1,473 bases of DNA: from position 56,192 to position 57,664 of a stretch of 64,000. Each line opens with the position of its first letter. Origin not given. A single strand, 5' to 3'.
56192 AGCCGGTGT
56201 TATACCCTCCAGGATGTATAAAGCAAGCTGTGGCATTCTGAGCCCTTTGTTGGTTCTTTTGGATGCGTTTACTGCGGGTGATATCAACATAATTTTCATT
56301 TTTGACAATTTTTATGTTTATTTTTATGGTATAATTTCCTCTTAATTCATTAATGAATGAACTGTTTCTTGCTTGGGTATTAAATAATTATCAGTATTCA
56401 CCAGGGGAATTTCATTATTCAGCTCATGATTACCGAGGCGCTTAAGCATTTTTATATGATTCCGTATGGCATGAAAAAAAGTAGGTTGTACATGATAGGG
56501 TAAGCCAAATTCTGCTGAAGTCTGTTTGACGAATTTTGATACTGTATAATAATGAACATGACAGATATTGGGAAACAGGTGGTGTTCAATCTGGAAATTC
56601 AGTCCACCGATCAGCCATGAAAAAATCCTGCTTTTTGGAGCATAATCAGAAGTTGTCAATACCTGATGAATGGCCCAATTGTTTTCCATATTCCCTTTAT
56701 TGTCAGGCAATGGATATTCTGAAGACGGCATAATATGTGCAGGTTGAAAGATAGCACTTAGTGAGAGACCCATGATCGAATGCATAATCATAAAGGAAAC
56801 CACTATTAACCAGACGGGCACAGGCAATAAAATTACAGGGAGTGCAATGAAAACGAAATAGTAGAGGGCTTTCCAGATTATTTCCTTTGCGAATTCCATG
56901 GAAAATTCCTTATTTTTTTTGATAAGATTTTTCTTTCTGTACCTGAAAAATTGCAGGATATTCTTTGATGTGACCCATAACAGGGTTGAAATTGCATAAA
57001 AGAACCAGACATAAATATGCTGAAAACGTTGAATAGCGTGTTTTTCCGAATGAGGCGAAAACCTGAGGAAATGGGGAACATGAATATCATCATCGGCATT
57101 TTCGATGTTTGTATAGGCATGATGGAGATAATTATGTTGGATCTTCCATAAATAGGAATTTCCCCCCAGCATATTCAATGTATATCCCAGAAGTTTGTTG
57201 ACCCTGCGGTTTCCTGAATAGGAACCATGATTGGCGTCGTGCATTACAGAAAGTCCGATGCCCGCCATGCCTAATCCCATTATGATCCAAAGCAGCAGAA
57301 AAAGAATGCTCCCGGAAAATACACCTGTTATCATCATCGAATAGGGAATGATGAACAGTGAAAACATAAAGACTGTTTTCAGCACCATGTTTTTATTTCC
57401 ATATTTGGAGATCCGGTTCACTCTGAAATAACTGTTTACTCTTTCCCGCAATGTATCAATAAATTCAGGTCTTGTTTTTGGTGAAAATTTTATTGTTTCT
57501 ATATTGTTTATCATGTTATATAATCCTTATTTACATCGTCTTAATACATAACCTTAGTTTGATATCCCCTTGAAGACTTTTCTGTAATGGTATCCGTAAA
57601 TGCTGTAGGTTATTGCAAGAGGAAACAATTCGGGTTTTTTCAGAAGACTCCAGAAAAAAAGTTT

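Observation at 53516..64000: Accessory locus with three B12-radical-SAM paralogs, a front-end-type desaturase and an SDR, flanked by LytTR and AraC regulators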

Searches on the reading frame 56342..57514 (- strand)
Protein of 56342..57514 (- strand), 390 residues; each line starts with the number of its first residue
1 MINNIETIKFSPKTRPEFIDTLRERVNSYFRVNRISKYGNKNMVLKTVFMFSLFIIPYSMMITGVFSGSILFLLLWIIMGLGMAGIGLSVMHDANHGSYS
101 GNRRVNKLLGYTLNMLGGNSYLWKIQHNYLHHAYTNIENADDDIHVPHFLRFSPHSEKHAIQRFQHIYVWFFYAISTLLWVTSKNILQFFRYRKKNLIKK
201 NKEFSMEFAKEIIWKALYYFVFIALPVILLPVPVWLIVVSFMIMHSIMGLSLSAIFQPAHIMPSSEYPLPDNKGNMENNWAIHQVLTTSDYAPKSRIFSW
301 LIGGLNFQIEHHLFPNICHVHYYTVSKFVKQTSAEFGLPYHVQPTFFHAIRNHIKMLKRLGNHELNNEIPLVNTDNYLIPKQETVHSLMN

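Call 4: search_protein_families(library=pfam, proteins=[window:56342-57514:-], max_evalue=0.01)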
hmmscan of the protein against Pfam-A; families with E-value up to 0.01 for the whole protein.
window:56342-57514:- (390 aa): 1 family
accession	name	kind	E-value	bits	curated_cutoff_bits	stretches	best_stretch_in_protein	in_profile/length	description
PF00487.30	FA_desaturase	-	2.8e-35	122.7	29.7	1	70-342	3-251/253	Fatty acid desaturase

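Call 5: search_protein_families(library=ncbifam, proteins=[window:56342-57514:-], max_evalue=0.001)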
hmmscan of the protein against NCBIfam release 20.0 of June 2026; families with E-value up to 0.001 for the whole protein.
window:56342-57514:- (390 aa): 1 family
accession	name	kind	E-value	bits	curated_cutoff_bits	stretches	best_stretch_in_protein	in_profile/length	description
NF045688.1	BCarotHydoxCrtR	equivalog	1.9e-05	23.9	475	0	46-330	25-257/297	beta-carotene hydroxylase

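Call 7: find_encoding_contigs(protein=window:56342-57514:-, flank=10000, max_places=6)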
Protein window:56342-57514:- (390 aa): no gene with exactly this product is on record in the collection.

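Call 8: find_homologous_proteins(query=window:56342-57514:-)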
Query window:56342-57514:- (390 aa): 7990 proteins with E <= 0.001 among 8000 candidates; the best 120 are listed.
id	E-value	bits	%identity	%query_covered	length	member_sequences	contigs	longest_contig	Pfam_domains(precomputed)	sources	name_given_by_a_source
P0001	1.2e-263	892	100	100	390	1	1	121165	PF00487.31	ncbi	-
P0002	1.4e-183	629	69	97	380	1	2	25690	PF00487.31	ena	-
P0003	6.3e-181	620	72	93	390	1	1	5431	PF00487.31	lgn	-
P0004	1.8e-177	609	68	95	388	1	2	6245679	PF00487.31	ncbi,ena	-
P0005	2.6e-169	582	67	93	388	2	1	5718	PF00487.31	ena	-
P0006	1.9e-167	576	65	95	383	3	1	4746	PF00487.31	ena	-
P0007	7.7e-163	560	62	95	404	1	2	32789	PF00487.31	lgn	-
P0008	3.4e-159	548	66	92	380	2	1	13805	PF00487.31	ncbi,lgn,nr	ncbi:MAG: acyl-CoA desaturase [Bacteroidales bacterium]|nr:acyl-CoA desaturase [Bacteroidales bacter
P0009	3.4e-139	482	54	93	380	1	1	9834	PF00487.31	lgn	-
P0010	2.4e-138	480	55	93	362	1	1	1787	PF00487.31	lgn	-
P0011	9.0e-138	478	55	92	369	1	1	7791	PF00487.31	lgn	-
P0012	1.8e-137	477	55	92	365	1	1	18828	PF00487.31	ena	-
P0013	2.2e-137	477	54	92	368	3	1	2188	PF00487.31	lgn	-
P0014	3.4e-137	476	54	93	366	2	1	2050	PF00487.31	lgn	-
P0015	1.8e-136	473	55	93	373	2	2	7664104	PF00487.31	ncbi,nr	ncbi:acyl-CoA desaturase [Flammeovirgaceae bacterium SG7u.111]|nr:acyl-CoA desaturase [Flammeovirgac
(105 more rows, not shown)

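Call 9: find_encoding_contigs(protein=P0001, flank=10000, max_places=3)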
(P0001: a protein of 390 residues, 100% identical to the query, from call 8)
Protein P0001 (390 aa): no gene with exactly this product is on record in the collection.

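Call 10: find_encoding_contigs(protein=P0004, flank=10000, max_places=3)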
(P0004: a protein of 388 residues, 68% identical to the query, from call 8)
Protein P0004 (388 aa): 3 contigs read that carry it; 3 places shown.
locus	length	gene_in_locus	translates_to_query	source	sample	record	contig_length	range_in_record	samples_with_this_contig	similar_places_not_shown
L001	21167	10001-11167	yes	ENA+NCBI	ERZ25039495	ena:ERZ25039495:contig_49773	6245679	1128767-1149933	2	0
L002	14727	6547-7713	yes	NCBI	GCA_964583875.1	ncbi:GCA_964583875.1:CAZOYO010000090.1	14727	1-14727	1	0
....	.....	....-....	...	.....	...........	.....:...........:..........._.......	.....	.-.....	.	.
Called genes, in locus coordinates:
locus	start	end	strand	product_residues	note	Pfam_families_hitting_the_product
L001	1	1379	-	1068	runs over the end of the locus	PF02012:BNR (faint), PF15902:Sortilin-Vps10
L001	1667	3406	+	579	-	PF00664:ABC_membrane, PF00005:ABC_tran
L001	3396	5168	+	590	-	PF00664:ABC_membrane, PF00005:ABC_tran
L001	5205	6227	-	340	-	PF00248:Aldo_ket_red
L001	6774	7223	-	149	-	-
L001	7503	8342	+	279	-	PF04397:LytTR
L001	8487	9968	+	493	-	PF02310:B12-binding (weak), PF04055:Radical_SAM, PF13282:DUF4070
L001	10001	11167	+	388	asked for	PF00487:FA_desaturase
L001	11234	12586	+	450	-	PF02310:B12-binding, PF04055:Radical_SAM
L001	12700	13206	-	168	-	PF07638:Sigma70_ECF, PF04542:Sigma70_r2, PF08281:Sigma70_r4_2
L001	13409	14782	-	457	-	PF00072:Response_reg, PF00158:Sigma54_activat, PF14532:Sigma54_activ_2, PF07728:AAA_5 (weak), PF25601:AAA_lid_14, PF02954:HTH_8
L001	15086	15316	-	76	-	-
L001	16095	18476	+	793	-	PF00989:PAS (weak), PF08447:PAS_3 (weak), PF08448:PAS_4 (faint), PF13426:PAS_9, PF00512:HisKA, PF02518:HATPase_c, PF00072:Response_reg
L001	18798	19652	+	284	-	PF00582:Usp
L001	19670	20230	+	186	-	PF00080:Sod_Cu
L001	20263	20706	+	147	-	-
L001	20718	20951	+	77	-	PF09851:SHOCT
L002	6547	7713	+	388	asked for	PF00487:FA_desaturase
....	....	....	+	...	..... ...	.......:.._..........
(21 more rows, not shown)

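Call 11: find_encoding_contigs(protein=P0002, flank=10000, max_places=2)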
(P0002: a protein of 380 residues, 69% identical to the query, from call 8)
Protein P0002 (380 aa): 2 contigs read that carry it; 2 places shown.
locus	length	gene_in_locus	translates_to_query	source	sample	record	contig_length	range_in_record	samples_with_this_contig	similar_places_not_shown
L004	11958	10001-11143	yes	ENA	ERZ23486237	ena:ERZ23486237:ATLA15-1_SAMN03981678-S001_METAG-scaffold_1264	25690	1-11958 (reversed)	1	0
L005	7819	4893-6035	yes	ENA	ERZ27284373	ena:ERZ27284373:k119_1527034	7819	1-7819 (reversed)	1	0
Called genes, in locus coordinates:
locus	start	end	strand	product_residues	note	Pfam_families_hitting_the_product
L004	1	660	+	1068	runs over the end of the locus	PF27218:MJ0043_C, PF00580:UvrD-helicase, PF13086:AAA_11 (weak), PF13245:AAA_19, PF13604:AAA_30 (faint), PF01443:Viral_helicase1 (faint), PF13361:UvrD_C, PF13538:UvrD_C_2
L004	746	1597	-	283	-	PF01145:Band_7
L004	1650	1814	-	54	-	-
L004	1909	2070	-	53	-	PF18919:DUF5670 (weak)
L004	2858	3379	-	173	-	-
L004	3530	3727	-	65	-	-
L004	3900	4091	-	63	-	PF00313:CSD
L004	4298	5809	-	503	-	PF02310:B12-binding (weak), PF04055:Radical_SAM, PF13282:DUF4070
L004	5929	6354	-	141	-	-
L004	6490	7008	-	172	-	PF12833:HTH_18, PF00165:HTH_AraC (weak)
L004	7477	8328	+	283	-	PF04397:LytTR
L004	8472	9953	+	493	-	PF02310:B12-binding, PF04055:Radical_SAM, PF13282:DUF4070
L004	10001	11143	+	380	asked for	PF00487:FA_desaturase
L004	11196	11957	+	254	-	?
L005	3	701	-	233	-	?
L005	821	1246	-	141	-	-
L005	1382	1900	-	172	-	PF12833:HTH_18, PF00165:HTH_AraC (weak)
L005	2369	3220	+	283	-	PF04397:LytTR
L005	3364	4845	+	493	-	PF02310:B12-binding, PF04055:Radical_SAM, PF13282:DUF4070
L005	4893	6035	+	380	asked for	PF00487:FA_desaturase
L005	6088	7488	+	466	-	PF02310:B12-binding, PF04055:Radical_SAM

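Call 12: find_encoding_contigs(protein=P0007, flank=10000, max_places=2)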
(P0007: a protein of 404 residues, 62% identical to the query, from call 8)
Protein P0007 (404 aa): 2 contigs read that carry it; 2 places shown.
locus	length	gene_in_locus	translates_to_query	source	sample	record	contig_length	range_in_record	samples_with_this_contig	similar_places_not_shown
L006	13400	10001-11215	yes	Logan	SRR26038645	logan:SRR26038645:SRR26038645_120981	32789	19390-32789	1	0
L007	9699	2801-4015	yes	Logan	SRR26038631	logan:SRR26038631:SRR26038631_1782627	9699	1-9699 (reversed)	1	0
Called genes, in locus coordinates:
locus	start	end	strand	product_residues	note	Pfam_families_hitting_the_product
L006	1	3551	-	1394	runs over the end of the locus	PF23748:Beta-prop_LRRK2 (faint), PF07494:Reg_prop (weak), PF07495:Y_Y_Y, PF00512:HisKA, PF02518:HATPase_c, PF00072:Response_reg, PF12833:HTH_18, PF00165:HTH_AraC (weak)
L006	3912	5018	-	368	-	PF21088:MS_channel_1st, PF00924:MS_channel_2nd, PF21082:MS_channel_3rd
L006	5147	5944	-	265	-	PF01738:DLH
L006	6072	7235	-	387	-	PF00248:Aldo_ket_red, PF13187:Fer4_9, PF13534:Fer4_17 (weak)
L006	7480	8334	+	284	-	PF04397:LytTR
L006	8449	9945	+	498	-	PF02310:B12-binding (weak), PF04055:Radical_SAM, PF13282:DUF4070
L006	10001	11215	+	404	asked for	PF00487:FA_desaturase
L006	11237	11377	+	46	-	-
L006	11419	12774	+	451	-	PF02310:B12-binding, PF04055:Radical_SAM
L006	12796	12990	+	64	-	-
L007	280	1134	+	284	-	PF04397:LytTR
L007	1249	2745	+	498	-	PF02310:B12-binding (weak), PF04055:Radical_SAM, PF13282:DUF4070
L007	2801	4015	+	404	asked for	PF00487:FA_desaturase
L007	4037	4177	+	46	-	-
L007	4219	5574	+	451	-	PF02310:B12-binding, PF04055:Radical_SAM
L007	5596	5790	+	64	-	-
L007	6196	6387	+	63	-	PF00313:CSD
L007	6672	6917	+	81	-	PF00076:RRM_1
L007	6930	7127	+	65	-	PF00313:CSD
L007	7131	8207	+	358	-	PF00478:IMPDH (faint), PF03060:NMO, PF01180:DHO_dh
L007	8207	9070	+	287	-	PF00140:Sigma70_r1_2, PF04542:Sigma70_r2, PF04539:Sigma70_r3, PF04545:Sigma70_r4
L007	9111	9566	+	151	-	PF00313:CSD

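Call 13: find_encoding_contigs(protein=P0015, flank=10000, max_places=2)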
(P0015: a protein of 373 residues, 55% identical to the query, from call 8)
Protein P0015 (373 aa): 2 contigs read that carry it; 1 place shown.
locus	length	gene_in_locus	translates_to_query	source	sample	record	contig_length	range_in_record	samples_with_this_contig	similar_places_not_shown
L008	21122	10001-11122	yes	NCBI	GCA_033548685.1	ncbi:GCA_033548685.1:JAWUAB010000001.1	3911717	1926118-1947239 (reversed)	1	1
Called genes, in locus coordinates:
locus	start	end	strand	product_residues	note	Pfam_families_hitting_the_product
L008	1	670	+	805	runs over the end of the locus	PF00488:MutS_V, PF20297:MSSS, PF01713:Smr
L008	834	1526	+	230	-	-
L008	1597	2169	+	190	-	PF01389:OmpA_membrane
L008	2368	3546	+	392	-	PF13505:OMP_b-brl (faint), PF19577:DcaP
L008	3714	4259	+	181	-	PF28549:NDPSase_N, PF00293:NUDIX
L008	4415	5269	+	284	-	-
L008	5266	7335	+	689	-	-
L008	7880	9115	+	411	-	PF10282:Lactonase (faint), PF25174:Beta-prop_THOC3 (faint)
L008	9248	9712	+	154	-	PF03932:CutC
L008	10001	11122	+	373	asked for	PF00487:FA_desaturase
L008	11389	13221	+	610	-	PF00270:DEAD, PF04851:ResIII (weak), PF00271:Helicase_C, PF28538:Helicase_helical, PF03880:DbpA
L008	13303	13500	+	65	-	-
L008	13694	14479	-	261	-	PF00590:TP_methylase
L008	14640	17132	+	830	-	PF07992:Pyr_redox_2, PF00070:Pyr_redox, PF18267:Rubredoxin_C (weak), PF04324:Fer2_BFD, PF03460:NIR_SIR_ferr, PF01077:NIR_SIR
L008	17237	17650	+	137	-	PF00042:Globin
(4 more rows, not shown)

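Call 48: search_protein_families(library=ncbifam, proteins=[L007:7131-8207:+], max_evalue=0.00001)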
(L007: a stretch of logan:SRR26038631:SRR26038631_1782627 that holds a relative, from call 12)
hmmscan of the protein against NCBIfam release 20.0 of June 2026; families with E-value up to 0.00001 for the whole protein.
L007:7131-8207:+ (358 aa): 4 families
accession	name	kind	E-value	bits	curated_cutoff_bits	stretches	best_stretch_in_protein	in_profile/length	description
TIGR03151.1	enACPred_II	equivalog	5.6e-42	144.1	453.1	1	9-350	8-299/307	enoyl-[acyl-carrier-protein] reductase FabK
NF002702.0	PRK02506.1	equivalog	9.1e-07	28.3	301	1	198-236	235-276/313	dihydroorotate oxidase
NF005574.0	PRK07259.1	equivalog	2.4e-06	26.7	269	1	203-241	237-275/304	dihydroorotate dehydrogenase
TIGR01302.1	IMP_dehydrog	equivalog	3e-06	26.4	481.5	0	191-249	315-373/450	IMP dehydrogenase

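Call 66: find_related_loci(query=window:56342-57514:-, collection=metagenome_contigs, flank=7000)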
Query window:56342-57514:- (390 aa) in metagenome_contigs; peptide patterns used: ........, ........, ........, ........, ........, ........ (x = any residue, [..] = any of these).
127 stretches matched a pattern; 92 encode a relative of the query (tblastn E <= 1e-3); the best 80 are kept; 80 distinct loci.
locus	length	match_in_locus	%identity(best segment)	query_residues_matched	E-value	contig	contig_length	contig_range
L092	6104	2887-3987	53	2-368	2e-137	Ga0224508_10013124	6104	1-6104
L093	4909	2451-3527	53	3-361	3e-135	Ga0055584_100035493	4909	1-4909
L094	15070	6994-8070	54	3-361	3e-132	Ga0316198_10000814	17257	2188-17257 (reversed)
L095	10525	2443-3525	54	4-364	5e-132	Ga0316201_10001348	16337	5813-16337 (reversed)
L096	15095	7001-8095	50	1-364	6e-131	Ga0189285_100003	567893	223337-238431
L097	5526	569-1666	50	5-372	2e-131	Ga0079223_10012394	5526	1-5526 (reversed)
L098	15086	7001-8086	51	4-364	2e-130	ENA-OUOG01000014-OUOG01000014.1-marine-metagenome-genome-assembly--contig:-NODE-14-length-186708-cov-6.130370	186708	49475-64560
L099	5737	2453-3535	53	4-364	3e-130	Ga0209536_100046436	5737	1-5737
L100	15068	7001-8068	51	9-364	2e-129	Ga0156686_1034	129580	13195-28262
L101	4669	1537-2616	50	9-368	2e-126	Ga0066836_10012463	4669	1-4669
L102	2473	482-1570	49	2-364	2e-131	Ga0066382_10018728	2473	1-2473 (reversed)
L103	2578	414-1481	50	9-364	3e-131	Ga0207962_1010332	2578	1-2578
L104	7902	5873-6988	49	1-364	8e-125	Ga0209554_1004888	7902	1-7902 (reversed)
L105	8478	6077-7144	50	9-364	1e-124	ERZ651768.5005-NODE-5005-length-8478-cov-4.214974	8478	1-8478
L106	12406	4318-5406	50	2-364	1e-124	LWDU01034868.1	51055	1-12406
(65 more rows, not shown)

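Call 90: find_encoding_contigs(protein=P0008, flank=10000, max_places=2)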
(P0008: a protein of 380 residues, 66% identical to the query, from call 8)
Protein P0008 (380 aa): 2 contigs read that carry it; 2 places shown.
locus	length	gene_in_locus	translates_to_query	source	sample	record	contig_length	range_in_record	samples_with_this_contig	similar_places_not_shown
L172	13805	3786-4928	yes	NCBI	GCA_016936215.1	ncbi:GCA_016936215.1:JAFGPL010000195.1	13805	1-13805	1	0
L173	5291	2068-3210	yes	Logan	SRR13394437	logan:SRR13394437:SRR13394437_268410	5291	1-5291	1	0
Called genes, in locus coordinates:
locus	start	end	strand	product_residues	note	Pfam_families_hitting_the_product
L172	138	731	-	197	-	-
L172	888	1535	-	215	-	PF20329:DUF6624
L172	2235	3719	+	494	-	PF02310:B12-binding (weak), PF04055:Radical_SAM, PF13282:DUF4070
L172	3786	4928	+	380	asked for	PF00487:FA_desaturase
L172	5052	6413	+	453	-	PF02310:B12-binding, PF04055:Radical_SAM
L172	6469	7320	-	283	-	PF00140:Sigma70_r1_2, PF04542:Sigma70_r2, PF04539:Sigma70_r3, PF04545:Sigma70_r4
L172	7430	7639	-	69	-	PF00313:CSD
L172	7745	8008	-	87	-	PF00076:RRM_1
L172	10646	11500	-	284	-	PF00106:adh_short, PF13561:adh_short_C2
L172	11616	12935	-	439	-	PF00155:Aminotran_1_2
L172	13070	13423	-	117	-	-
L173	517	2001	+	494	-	PF02310:B12-binding (weak), PF04055:Radical_SAM, PF13282:DUF4070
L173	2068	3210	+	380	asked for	PF00487:FA_desaturase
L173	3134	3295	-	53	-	-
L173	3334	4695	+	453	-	PF02310:B12-binding, PF04055:Radical_SAM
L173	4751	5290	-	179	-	?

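Call 99: list_cluster_members(proteins=[P0001, P0121, P0241])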
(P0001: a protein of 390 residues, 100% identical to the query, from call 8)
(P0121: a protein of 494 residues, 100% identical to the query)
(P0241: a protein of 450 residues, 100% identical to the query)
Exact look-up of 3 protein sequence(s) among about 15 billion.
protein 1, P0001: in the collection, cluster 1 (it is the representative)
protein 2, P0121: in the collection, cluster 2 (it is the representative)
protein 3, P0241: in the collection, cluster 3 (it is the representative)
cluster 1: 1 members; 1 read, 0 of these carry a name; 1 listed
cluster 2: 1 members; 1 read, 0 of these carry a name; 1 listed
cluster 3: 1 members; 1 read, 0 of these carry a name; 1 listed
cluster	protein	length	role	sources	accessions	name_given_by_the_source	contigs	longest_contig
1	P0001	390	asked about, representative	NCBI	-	-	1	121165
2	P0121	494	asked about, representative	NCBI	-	-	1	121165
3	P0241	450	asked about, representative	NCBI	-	-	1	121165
